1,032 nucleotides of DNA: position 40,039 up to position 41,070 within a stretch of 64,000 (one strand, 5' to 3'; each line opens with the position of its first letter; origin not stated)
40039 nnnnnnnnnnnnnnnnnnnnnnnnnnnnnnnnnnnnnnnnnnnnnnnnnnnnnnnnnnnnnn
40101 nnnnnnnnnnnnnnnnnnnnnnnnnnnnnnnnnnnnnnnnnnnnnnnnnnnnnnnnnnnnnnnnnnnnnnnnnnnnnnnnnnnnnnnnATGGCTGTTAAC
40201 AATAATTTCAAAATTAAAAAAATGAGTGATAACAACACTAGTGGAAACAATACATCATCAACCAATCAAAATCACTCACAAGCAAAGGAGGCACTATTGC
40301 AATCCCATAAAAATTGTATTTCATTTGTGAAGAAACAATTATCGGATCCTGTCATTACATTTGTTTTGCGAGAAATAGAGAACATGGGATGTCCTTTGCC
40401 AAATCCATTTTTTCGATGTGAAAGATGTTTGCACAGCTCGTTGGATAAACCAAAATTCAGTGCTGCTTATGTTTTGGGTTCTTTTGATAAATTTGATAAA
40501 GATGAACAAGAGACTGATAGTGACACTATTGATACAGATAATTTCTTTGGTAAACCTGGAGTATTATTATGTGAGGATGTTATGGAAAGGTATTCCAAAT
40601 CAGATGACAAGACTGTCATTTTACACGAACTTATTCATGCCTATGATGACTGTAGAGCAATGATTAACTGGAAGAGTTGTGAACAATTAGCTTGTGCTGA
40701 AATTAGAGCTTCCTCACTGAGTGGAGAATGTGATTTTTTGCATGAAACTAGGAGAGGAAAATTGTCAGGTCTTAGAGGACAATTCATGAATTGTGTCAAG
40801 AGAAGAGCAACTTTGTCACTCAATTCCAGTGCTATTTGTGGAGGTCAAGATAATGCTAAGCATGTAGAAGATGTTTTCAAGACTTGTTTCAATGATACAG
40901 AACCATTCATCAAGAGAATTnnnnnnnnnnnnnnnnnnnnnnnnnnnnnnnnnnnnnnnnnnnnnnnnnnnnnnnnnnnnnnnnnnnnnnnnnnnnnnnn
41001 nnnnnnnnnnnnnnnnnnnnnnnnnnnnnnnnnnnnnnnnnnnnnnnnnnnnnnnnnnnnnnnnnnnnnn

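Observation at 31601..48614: Neighbourhood enriched in cilium/flagellum-associated genes (ARM-repeat protein, CFAP70, NEK kinase, ASH-domain protein)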

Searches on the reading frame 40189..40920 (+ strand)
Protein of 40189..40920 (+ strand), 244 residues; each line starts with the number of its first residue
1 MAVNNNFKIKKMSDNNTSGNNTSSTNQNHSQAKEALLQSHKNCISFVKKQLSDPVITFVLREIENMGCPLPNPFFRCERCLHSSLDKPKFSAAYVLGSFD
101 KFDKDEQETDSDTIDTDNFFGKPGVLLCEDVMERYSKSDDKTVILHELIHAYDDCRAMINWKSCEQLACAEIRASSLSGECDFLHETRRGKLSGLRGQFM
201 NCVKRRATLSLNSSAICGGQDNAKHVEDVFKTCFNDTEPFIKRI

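Call 9: list_cluster_members(proteins=[window:40189-40920:+, window:30744-31538:+, window:13365-16106:+, window:18226-21186:-, window:27633-29435:-, window:56345-58855:+, window:25653-26810:+, window:37166-38290:-, window:38782-40020:-, window:48740-49744:-])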
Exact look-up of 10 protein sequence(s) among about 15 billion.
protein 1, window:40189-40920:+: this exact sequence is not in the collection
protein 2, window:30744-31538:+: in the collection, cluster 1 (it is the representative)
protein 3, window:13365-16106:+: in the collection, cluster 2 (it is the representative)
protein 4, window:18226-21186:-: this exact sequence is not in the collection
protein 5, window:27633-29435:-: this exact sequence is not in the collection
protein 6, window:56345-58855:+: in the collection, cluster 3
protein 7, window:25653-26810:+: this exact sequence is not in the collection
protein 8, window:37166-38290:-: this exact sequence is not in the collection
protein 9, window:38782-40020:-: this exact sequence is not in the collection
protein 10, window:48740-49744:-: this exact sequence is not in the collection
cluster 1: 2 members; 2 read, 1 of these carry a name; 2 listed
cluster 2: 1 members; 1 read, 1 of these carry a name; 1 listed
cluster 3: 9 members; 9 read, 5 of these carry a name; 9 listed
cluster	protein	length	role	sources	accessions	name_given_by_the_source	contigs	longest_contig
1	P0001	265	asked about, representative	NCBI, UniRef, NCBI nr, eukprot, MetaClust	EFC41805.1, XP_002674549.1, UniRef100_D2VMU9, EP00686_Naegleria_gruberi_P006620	predicted protein [Naegleria gruberi] | Predicted protein n=1 Tax=Naegleria gruberi TaxID=5762 RepID=D2VMU9_NAEGR | uncharacterized protein NAEGRDRAFT_70268 [Naegleria gruberi]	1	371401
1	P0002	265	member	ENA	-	-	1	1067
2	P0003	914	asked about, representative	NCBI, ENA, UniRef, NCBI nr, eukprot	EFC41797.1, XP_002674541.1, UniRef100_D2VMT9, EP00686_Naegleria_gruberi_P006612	adapter-related protein complex 1 beta 1 subunit [Naegleria gruberi] | Adapter-related protein complex 1 beta 1 subunit n=1 Tax=Naegleria gruberi TaxID=5762 ... | XP_002674541.1 adapter-related protein complex 1 beta 1 subunit [Naegleria gruberi strain ...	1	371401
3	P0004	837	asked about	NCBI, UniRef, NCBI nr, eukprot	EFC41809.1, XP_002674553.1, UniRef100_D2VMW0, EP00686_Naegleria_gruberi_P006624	translation elongation factor 2 [Naegleria gruberi] | Translation elongation factor 2 n=1 Tax=Naegleria gruberi TaxID=5762 RepID=D2VMW0_NAEGR | XP_002674553.1 translation elongation factor 2 [Naegleria gruberi strain NEG-M]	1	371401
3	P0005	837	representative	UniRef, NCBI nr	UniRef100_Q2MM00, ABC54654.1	Translation elongation factor 2 n=1 Tax=Naegleria gruberi TaxID=5762 RepID=Q2MM00_NAEGR | translation elongation factor 2 [Naegleria gruberi]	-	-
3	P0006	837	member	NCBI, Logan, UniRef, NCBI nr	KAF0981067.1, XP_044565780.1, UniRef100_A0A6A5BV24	hypothetical protein FDP41_012855 [Naegleria fowleri] | Tr-type G domain-containing protein n=1 Tax=Naegleria fowleri TaxID=5763 ... | uncharacterized protein FDP41_012855 [Naegleria fowleri]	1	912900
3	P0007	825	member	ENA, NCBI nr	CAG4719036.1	unnamed protein product [Naegleria fowleri]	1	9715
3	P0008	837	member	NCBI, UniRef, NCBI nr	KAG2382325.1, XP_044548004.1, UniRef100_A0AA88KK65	hypothetical protein C9374_005527 [Naegleria lovaniensis] | Tr-type G domain-containing protein n=1 Tax=Naegleria lovaniensis TaxID=51637 ... | uncharacterized protein C9374_005527 [Naegleria lovaniensis]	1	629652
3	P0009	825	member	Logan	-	-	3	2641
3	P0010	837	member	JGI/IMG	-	-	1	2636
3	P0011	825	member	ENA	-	-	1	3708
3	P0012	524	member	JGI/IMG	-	-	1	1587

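Call 10: find_encoding_contigs(protein=P0001, flank=10000, max_places=3)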
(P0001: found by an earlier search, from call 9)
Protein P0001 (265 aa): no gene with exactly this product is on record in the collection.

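Call 11: find_encoding_contigs(protein=P0004, flank=10000, max_places=3)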
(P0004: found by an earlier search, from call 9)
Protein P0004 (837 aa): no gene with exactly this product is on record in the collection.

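Call 14: search_protein_families(library=pfam, max_evalue=0.01, proteins=[window:40189-40920:+])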
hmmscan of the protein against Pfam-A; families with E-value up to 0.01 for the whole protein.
window:40189-40920:+ (244 aa): 2 families
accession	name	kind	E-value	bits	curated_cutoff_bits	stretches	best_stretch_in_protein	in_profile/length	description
PF09768.15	Peptidase_M76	-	1.8e-46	158.4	25.2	1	41-240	1-169/170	Peptidase M76 family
PF05569.17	Peptidase_M56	-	0.0057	16.3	31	1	113-151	164-204/296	BlaR1 peptidase M56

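Call 30: find_encoding_contigs(protein=P0008, flank=10000, max_places=2)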
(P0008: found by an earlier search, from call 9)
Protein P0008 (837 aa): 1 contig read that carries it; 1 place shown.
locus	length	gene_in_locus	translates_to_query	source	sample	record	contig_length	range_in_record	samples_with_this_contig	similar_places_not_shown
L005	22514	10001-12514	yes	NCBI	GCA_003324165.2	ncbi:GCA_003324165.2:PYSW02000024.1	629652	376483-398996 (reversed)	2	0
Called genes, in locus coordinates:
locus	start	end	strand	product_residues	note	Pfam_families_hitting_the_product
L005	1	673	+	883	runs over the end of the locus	PF13428:TPR_14 (faint), PF07719:TPR_2 (faint), PF12895:ANAPC3 (faint), PF13176:TPR_7 (faint), PF13181:TPR_8 (faint), PF13424:TPR_12 (faint), PF13431:TPR_17 (faint), PF25063:ARM_TT21_C, +5 more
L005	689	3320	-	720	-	PF00069:Pkinase, PF07714:PK_Tyr_Ser-Thr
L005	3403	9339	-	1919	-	PF00069:Pkinase (weak), PF02138:Beach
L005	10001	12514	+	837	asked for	PF00009:GTP_EFTU, PF22042:EF-G_D2 (weak), PF03144:GTP_EFTU_D2, PF14492:EFG_III, PF03764:EFG_IV, PF00679:EFG_C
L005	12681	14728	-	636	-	-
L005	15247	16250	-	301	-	-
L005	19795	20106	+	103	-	-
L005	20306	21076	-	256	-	-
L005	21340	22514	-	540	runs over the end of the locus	-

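Call 37: find_encoding_contigs(protein=P0006, flank=10000, max_places=2)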
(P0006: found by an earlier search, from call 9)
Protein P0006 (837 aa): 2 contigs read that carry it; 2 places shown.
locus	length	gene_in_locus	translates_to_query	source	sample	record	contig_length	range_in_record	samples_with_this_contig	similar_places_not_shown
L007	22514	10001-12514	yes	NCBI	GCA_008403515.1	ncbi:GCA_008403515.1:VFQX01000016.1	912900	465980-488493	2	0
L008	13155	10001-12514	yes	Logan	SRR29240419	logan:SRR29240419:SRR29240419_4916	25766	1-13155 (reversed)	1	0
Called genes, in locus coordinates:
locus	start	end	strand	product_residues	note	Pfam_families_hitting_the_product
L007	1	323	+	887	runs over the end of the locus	PF13424:TPR_12 (faint), PF13428:TPR_14 (faint), PF13432:TPR_16 (faint), PF07719:TPR_2 (faint), PF12895:ANAPC3 (faint), PF13181:TPR_8 (faint), PF13431:TPR_17 (faint), PF25063:ARM_TT21_C (weak), +4 more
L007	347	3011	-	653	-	PF00069:Pkinase, PF07714:PK_Tyr_Ser-Thr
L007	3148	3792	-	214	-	-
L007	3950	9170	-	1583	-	PF00069:Pkinase (weak), PF02138:Beach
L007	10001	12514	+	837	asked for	PF00009:GTP_EFTU, PF22042:EF-G_D2 (weak), PF03144:GTP_EFTU_D2, PF14492:EFG_III, PF03764:EFG_IV, PF00679:EFG_C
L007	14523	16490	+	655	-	-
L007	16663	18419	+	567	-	PF05026:DCP2, PF00293:NUDIX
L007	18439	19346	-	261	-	PF27660:SCI1_hairpin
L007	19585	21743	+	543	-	PF12796:Ank_2, PF00023:Ank (faint), PF13606:Ank_3 (faint), PF13637:Ank_4 (weak), PF00651:BTB (weak)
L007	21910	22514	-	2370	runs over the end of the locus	PF25757:TPR_DNAAF5 (weak), PF25574:TPR_IMB1 (weak), PF11865:mTOR_dom, PF02259:FAT, PF23593:HEAT_ATR, PF08771:FRB_dom, PF00454:PI3_PI4_kinase, PF02260:FATC, +12 more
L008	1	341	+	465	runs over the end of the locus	PF13428:TPR_14 (faint), PF07719:TPR_2 (faint), PF13424:TPR_12 (faint), PF12895:ANAPC3 (faint), PF13176:TPR_7 (faint), PF13181:TPR_8 (faint), PF25063:ARM_TT21_C, PF13432:TPR_16 (weak), +5 more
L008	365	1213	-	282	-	-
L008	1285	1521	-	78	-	-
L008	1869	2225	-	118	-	PF00069:Pkinase, PF07714:PK_Tyr_Ser-Thr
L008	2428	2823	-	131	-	PF00069:Pkinase, PF07714:PK_Tyr_Ser-Thr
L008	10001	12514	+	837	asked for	PF00009:GTP_EFTU, PF22042:EF-G_D2 (weak), PF03144:GTP_EFTU_D2, PF14492:EFG_III, PF03764:EFG_IV, PF00679:EFG_C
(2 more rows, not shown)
